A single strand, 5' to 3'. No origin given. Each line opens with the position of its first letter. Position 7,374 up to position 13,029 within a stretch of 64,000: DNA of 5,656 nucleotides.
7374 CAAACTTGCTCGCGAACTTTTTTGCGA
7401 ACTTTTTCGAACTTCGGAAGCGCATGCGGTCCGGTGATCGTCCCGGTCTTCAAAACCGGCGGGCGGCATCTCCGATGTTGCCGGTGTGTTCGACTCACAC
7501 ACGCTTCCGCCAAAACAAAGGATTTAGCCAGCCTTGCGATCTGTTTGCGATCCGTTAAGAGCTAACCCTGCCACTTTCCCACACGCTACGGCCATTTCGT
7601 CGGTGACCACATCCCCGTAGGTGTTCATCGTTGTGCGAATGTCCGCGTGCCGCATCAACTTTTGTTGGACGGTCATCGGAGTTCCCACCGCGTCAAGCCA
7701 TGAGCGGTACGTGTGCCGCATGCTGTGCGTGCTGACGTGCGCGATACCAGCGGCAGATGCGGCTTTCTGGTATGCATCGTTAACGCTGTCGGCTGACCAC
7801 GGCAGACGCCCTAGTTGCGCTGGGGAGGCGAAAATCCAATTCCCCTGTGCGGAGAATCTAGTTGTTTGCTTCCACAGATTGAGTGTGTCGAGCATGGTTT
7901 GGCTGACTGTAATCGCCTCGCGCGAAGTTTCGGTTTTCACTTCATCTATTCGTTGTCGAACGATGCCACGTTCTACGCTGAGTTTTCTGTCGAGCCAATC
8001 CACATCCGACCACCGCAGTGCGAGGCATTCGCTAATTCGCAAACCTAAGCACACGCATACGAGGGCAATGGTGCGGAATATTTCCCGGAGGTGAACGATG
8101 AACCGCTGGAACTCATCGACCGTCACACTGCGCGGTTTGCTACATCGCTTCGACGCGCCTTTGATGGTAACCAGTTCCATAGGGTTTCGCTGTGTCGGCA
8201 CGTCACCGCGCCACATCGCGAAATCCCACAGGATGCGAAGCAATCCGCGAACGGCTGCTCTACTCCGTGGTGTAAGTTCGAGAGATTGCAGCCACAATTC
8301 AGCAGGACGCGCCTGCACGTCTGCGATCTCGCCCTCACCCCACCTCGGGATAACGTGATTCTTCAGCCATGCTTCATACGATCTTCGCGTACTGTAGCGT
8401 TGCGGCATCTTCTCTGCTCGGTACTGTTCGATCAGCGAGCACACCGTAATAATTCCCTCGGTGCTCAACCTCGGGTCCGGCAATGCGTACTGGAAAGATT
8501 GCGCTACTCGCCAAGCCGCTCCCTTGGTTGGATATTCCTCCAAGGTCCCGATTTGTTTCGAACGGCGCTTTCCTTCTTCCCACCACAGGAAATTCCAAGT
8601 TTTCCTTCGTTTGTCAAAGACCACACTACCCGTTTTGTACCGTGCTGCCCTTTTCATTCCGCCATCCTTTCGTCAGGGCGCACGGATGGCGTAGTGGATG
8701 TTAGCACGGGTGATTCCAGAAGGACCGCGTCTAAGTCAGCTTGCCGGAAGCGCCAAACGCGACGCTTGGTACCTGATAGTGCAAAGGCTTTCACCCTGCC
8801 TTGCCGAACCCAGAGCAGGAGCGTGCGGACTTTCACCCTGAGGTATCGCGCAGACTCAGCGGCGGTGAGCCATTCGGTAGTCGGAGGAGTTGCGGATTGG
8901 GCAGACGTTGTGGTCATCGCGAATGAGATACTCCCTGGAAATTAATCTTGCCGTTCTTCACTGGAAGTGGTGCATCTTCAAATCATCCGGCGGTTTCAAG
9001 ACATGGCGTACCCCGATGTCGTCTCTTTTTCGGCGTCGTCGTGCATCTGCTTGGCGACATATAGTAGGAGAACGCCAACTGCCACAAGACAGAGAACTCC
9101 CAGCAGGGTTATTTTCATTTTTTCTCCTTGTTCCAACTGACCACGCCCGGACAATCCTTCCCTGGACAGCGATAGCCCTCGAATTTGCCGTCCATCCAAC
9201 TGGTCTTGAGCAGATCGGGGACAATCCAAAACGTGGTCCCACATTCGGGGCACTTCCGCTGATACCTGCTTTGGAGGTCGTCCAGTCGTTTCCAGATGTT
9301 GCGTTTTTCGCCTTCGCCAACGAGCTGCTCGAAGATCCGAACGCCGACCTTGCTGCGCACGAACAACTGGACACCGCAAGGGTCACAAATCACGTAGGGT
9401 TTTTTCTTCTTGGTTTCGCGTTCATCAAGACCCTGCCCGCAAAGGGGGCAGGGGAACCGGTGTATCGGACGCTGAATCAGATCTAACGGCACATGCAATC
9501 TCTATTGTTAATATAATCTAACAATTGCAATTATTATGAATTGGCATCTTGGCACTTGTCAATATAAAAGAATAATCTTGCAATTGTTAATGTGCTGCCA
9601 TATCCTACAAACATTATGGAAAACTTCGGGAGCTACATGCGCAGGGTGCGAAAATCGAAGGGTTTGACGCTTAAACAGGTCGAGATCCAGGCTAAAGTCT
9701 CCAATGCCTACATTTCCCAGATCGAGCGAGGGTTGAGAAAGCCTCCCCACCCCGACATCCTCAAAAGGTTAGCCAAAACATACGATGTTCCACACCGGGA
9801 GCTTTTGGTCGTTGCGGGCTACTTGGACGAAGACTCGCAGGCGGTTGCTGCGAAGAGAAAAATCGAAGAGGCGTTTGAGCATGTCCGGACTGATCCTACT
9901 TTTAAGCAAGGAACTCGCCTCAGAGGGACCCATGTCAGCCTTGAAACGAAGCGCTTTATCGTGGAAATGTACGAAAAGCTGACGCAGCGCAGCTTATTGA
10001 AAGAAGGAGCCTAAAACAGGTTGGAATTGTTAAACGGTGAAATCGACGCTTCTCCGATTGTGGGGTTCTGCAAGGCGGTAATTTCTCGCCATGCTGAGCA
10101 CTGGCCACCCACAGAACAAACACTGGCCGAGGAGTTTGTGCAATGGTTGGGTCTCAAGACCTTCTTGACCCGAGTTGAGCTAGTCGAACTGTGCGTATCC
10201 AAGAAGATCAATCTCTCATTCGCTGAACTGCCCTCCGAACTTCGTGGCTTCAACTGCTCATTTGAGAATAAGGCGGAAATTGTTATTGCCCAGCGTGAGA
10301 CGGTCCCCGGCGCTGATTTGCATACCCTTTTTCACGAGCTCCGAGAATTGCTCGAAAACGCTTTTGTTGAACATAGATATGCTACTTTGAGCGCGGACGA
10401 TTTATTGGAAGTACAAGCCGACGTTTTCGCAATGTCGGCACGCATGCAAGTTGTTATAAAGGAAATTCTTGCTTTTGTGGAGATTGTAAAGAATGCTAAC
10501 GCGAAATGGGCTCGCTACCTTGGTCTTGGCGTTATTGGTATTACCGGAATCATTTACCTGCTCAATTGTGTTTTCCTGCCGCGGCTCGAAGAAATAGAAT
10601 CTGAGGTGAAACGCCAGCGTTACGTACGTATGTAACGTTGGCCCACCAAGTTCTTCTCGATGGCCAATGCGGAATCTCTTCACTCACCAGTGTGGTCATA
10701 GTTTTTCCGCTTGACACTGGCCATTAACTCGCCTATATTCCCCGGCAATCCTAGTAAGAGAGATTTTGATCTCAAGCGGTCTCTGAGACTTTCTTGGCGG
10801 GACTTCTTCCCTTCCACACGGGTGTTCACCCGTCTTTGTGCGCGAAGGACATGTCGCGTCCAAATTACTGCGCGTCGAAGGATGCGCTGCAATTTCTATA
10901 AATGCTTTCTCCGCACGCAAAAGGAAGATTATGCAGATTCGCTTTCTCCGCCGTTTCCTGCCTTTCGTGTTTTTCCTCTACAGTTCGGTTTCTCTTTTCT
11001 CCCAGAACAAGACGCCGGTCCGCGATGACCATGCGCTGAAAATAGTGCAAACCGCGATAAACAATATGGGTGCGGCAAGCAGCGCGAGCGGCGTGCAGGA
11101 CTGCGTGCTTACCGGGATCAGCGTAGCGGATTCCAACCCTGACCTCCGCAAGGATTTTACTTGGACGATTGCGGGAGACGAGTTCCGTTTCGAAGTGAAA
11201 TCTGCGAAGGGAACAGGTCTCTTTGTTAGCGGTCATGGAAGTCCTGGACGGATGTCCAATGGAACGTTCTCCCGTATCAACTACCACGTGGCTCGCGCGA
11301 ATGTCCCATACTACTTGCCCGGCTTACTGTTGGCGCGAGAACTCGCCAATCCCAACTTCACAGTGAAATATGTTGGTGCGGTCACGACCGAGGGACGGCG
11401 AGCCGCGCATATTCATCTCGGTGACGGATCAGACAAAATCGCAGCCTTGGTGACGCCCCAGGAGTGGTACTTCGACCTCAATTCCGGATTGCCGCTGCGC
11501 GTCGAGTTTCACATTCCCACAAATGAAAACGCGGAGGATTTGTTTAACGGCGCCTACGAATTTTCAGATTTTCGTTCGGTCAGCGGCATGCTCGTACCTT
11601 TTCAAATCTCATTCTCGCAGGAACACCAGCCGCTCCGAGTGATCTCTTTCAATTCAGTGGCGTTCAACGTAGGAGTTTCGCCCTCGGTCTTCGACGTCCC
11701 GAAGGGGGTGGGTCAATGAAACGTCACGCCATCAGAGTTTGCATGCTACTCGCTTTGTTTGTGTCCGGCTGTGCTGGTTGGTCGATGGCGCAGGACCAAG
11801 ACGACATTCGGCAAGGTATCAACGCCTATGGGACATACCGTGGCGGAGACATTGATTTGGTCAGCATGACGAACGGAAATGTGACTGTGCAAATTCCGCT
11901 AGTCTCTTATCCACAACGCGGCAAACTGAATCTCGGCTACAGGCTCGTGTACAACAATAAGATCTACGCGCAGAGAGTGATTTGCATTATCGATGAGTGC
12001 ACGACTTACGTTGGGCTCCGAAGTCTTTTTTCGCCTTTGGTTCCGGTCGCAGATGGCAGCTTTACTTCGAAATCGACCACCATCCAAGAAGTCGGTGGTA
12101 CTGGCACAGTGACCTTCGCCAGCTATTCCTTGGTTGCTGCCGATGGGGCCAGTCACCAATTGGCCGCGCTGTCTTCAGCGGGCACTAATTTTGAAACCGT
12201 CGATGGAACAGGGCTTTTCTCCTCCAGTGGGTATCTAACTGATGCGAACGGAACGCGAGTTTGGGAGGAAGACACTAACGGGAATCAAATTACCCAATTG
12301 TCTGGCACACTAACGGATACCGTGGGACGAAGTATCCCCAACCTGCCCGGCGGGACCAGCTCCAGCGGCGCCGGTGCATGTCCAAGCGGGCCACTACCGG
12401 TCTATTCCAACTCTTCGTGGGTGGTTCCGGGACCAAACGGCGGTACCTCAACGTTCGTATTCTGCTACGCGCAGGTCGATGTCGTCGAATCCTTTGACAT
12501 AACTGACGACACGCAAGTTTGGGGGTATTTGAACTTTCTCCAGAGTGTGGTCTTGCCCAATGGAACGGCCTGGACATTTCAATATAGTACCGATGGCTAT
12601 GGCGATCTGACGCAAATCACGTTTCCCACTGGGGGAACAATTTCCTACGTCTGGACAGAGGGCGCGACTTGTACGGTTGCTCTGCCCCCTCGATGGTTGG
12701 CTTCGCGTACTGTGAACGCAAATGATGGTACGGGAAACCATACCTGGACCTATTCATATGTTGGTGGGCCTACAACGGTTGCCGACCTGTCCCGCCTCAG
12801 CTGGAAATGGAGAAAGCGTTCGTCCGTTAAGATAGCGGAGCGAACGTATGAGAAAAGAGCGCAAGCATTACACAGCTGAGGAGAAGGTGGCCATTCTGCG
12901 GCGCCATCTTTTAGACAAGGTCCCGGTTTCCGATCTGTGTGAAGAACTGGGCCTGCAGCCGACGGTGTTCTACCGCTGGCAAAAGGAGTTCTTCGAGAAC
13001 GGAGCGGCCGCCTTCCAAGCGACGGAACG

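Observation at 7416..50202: Three elements stacked at tRNA-Sec (selC), separated by nested direct repeats of the tRNA 3' end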

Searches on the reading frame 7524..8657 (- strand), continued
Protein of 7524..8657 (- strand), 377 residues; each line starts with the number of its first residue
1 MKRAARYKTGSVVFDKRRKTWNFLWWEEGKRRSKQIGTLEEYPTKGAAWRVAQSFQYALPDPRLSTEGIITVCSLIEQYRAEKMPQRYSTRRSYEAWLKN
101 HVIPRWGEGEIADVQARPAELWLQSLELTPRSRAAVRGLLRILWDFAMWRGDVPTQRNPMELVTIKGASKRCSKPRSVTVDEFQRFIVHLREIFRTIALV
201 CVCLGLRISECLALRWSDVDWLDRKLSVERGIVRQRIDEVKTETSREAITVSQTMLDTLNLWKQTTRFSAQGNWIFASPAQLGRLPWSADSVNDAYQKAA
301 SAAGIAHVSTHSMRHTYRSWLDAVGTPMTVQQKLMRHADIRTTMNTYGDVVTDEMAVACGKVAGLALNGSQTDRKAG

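Call 63: find_encoding_contigs(protein=P0038, flank=10000, max_places=3)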
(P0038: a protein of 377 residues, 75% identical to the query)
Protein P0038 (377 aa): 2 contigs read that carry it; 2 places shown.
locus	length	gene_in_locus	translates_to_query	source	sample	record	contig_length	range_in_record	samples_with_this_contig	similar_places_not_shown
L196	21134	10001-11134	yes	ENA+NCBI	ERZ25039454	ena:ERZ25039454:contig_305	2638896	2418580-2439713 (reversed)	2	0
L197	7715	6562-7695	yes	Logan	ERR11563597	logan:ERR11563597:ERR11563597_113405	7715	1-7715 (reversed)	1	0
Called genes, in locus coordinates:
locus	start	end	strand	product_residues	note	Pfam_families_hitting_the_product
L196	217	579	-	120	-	PF13470:PIN_3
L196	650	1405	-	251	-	PF01695:IstB_IS21, PF00308:Bac_DnaA (weak)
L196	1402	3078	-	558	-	PF00665:rve (weak), PF22483:Mu-transpos_C_2 (weak)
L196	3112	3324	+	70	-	-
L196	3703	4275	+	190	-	-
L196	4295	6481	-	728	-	-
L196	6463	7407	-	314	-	-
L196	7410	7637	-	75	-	-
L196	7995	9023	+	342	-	-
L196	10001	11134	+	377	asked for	PF00589:Phage_integrase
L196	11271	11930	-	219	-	PF00578:AhpC-TSA, PF08534:Redoxin, PF10417:1-cysPrx_C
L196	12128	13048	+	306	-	PF02567:PhzC-PhzF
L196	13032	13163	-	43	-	-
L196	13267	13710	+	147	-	PF00072:Response_reg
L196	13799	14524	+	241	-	PF00005:ABC_tran, PF02463:SMC_N (weak), PF13304:AAA_21 (faint)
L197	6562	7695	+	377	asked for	PF00589:Phage_integrase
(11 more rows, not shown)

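Call 73: search_protein_families(library=ncbifam, proteins=[window:7524-8657:-], max_evalue=0.001)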
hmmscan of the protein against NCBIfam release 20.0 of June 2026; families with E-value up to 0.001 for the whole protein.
window:7524-8657:- (377 aa): 9 families
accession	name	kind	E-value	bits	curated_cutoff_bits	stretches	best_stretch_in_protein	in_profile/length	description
NF040815.2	recomb_XerA_Arch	equivalog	8.8e-16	58.3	220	1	88-355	12-259/263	site-specific tyrosine recombinase/integron integrase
NF001399.0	PRK00283.1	subfamily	7.3e-13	48.4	279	1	94-355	37-288/300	tyrosine recombinase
TIGR02249.1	integrase_gron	subfamily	8.1e-13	48.4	265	2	287-351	237-301/315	integron integrase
TIGR02225.1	recomb_XerD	equivalog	1.4e-10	41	329.6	1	89-355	16-279/290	site-specific tyrosine recombinase XerD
TIGR02224.1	recomb_XerC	equivalog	2.7e-10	40.1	335.15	1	108-354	38-281/295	tyrosine recombinase XerC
NF011946.0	PRK15417.1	equivalog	1e-07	31.5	435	0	292-351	257-316/337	integron integrase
NF003462.0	PRK05084.1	equivalog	2.1e-06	26.7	267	1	189-361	190-355/360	tyrosine recombinase XerS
NF040693.1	recomb_GmtY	equivalog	7.8e-06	25.4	340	1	272-342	350-425/441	gamma-mobile-trio recombinase GmtY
NF007370.0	PRK09870.1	subfamily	0.00011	21.9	221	1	196-344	36-174/200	tyrosine-type DNA invertase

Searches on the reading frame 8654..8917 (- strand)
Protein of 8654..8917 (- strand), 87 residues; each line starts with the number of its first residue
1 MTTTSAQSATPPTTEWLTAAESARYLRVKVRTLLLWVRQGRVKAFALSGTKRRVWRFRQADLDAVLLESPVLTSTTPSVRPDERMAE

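Call 73: search_protein_families(library=ncbifam, proteins=[window:8654-8917:-], max_evalue=0.001)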
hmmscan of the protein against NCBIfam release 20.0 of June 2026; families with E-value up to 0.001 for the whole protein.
window:8654-8917:- (87 aa): 3 families
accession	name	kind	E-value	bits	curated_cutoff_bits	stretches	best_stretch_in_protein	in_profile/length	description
TIGR01764.1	excise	domain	6.2e-07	29.7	28.8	1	16-63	1-44/49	excisionase family DNA-binding protein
NF047737.1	antiphage_MADS1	equivalog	1.6e-06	28.2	80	1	15-64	2-47/49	methylation-associated defense system helix-turn-helix domain-containing protein MAD1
NF033787.1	HTH_BldC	subfamily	7.2e-05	22.6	77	1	15-65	1-48/49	BldC family transcriptional regulator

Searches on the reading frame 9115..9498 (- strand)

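Call 73: search_protein_families(library=ncbifam, proteins=[window:9115-9498:-], max_evalue=0.001)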
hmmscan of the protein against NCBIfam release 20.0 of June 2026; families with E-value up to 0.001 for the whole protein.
window:9115-9498:- (127 aa): 1 family
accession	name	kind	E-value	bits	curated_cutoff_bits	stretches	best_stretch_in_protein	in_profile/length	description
NF041921.1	HVO_A0556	equivalog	0.00092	19.1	65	0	16-43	22-49/55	HVO_A0556 family zinc finger protein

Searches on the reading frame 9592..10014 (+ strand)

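Call 9: search_protein_families(library=pfam, proteins=[window:9592-10014:+], max_evalue=0.01)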
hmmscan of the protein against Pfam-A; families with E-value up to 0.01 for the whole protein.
window:9592-10014:+ (140 aa): 4 families
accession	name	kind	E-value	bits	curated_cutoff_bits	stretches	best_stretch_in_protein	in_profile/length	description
PF01381.28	HTH_3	-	4.9e-12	46.1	23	1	17-71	2-55/55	Helix-turn-helix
PF13560.12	HTH_31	-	5.2e-12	46.3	27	1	12-70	2-60/64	Helix-turn-helix domain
PF12844.13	HTH_19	-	2.3e-08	34.2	30.2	1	16-72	4-59/64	Helix-turn-helix domain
PF13413.12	HTH_25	-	2.3e-05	24.6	24.6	1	15-47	1-33/62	Helix-turn-helix domain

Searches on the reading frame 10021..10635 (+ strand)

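Call 9: search_protein_families(library=pfam, proteins=[window:10021-10635:+], max_evalue=0.01)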
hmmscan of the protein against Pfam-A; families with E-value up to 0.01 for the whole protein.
window:10021-10635:+ (204 aa): 1 family
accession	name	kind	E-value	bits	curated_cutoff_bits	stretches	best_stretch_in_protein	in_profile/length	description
PF11190.13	DUF2976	-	0.0049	17.2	28.2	1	127-186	25-80/87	Protein of unknown function (DUF2976)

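Call 73: search_protein_families(library=ncbifam, proteins=[window:10021-10635:+], max_evalue=0.001)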
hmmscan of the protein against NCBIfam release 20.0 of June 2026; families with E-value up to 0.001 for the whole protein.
window:10021-10635:+ (204 aa): 0 families

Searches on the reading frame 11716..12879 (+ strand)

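Call 9: search_protein_families(library=pfam, proteins=[window:11716-12879:+], max_evalue=0.01)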
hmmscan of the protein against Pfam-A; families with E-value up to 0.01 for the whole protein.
window:11716-12879:+ (387 aa): 1 family
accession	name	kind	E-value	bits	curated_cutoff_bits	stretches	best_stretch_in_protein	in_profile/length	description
PF05593.20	RHS_repeat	-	0.0049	17.7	22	1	275-308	7-38/38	RHS Repeat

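Call 73: search_protein_families(library=ncbifam, proteins=[window:11716-12879:+], max_evalue=0.001)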
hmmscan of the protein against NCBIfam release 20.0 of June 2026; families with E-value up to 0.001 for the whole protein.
window:11716-12879:+ (387 aa): 0 families
